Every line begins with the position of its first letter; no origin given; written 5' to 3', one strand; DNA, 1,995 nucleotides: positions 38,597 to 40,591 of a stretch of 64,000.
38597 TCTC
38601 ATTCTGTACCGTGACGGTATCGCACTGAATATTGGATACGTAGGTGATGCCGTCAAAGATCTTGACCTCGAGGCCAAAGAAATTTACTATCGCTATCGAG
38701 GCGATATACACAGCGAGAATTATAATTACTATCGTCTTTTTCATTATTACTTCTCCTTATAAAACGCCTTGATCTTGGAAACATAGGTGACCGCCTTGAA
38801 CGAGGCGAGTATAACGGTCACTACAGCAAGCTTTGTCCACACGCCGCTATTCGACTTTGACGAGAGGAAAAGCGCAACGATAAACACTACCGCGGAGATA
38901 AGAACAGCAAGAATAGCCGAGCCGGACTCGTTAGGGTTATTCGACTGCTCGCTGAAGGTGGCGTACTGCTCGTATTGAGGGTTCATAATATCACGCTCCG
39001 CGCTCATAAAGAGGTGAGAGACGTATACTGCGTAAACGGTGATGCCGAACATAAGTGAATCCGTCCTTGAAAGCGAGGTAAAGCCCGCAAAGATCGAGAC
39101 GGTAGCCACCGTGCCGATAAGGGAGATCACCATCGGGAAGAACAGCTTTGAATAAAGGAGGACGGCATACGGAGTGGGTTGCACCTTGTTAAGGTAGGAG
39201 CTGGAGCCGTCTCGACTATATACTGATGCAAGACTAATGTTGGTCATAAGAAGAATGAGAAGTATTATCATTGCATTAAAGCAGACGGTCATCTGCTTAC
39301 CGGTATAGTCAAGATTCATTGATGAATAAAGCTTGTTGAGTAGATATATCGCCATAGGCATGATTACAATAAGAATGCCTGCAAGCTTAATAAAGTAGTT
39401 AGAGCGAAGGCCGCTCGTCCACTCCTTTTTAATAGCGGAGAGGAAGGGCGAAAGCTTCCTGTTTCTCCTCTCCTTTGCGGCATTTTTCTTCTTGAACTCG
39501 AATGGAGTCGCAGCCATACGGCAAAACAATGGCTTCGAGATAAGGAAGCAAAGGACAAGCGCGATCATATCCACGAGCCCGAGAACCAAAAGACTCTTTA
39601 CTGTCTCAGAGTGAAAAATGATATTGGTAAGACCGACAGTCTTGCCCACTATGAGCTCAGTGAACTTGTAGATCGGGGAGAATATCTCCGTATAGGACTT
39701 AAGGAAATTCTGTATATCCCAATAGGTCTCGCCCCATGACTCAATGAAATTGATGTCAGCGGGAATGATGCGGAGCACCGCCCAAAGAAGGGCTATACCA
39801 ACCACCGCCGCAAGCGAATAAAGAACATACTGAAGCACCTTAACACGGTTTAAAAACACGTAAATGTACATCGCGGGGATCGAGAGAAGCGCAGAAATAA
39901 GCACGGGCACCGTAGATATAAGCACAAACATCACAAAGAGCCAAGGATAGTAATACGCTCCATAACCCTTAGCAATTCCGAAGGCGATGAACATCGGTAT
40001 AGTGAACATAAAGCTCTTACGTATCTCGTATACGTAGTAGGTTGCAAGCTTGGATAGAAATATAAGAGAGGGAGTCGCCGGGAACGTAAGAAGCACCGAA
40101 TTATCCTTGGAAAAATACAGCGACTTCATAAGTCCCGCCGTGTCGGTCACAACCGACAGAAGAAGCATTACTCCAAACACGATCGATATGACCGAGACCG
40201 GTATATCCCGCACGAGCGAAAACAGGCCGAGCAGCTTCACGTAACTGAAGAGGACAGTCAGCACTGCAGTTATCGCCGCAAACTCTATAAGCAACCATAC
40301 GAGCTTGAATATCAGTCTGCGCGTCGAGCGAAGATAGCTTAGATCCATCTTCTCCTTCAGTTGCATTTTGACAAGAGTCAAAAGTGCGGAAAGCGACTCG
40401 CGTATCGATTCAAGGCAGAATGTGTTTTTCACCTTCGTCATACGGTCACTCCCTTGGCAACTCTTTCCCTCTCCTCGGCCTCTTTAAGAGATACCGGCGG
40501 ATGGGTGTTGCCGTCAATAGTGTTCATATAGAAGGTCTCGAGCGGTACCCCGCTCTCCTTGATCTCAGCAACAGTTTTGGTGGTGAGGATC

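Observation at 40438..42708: ABC ATPase fused to a large polytopic domain with a YwaF/TMEM164-type WPLHLC core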

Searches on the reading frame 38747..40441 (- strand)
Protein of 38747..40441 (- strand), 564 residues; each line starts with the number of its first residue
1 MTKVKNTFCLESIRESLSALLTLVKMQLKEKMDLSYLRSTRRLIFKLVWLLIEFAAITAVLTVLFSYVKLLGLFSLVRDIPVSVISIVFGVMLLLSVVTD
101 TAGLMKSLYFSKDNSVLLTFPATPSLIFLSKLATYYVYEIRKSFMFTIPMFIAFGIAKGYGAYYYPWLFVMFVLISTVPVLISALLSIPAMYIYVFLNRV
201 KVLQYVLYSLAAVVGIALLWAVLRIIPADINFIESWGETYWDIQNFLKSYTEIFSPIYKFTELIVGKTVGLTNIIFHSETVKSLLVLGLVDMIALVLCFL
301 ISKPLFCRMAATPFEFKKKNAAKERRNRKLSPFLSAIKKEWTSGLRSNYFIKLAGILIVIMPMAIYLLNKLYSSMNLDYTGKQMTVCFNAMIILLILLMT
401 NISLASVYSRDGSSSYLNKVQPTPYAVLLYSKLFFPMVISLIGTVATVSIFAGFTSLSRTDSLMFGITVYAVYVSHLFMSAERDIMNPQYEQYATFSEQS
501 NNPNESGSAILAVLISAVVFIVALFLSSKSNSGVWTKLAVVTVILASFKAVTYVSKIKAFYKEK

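Call 3: search_protein_families(library=pfam, proteins=[window:38747-40441:-], max_evalue=0.1)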
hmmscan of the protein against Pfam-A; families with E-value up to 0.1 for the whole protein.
window:38747-40441:- (564 aa): 1 family
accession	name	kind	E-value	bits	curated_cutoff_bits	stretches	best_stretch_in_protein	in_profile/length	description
PF16949.11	ABC_tran_2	-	3.4e-07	29.9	25.7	1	48-376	9-341/542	Putative ATP-binding cassette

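Call 4: search_protein_families(library=ncbifam, proteins=[window:38747-40441:-], max_evalue=0.1)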
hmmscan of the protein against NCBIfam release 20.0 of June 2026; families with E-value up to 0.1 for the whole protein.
window:38747-40441:- (564 aa): 0 families

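Call 55: search_protein_families(library=pfam, alignment_id=A5, max_evalue=0.01)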
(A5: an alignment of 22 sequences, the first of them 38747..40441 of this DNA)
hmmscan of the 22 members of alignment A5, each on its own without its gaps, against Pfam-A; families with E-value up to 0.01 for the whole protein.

A. member 1, window:38747-40441:- (564 aa): 1 family
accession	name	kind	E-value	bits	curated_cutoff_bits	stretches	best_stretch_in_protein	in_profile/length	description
PF16949.11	ABC_tran_2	-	3.4e-07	29.9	25.7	1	48-376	9-341/542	Putative ATP-binding cassette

B. families by the number of members that match (of 22 scanned): 1 family
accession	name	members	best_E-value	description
PF16949.11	ABC_tran_2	16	1.6e-16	Putative ATP-binding cassette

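Call 56: search_solved_structures(query=A5, max_evalue=10)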
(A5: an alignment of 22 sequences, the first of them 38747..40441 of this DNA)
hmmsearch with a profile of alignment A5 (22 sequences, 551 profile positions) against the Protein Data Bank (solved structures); distinct sequences matched with E-value up to 10: 4.
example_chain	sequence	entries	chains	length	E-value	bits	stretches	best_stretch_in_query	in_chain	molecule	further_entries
4o8c_A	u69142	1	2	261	0.15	13.8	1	99-134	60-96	Thermostable NPPase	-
4ift_A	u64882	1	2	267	0.16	13.7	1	99-134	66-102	Thermostable NPPase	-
4kn8_A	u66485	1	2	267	0.16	13.7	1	99-134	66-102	Thermostable NPPase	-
4ig4_A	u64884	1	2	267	0.69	11.6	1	99-134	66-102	Thermostable NPPase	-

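Call 73: search_protein_families(library=padloc, proteins=[window:38747-40441:-], max_evalue=0.001)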
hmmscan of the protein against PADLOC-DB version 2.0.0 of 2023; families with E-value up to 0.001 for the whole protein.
window:38747-40441:- (564 aa): 0 families
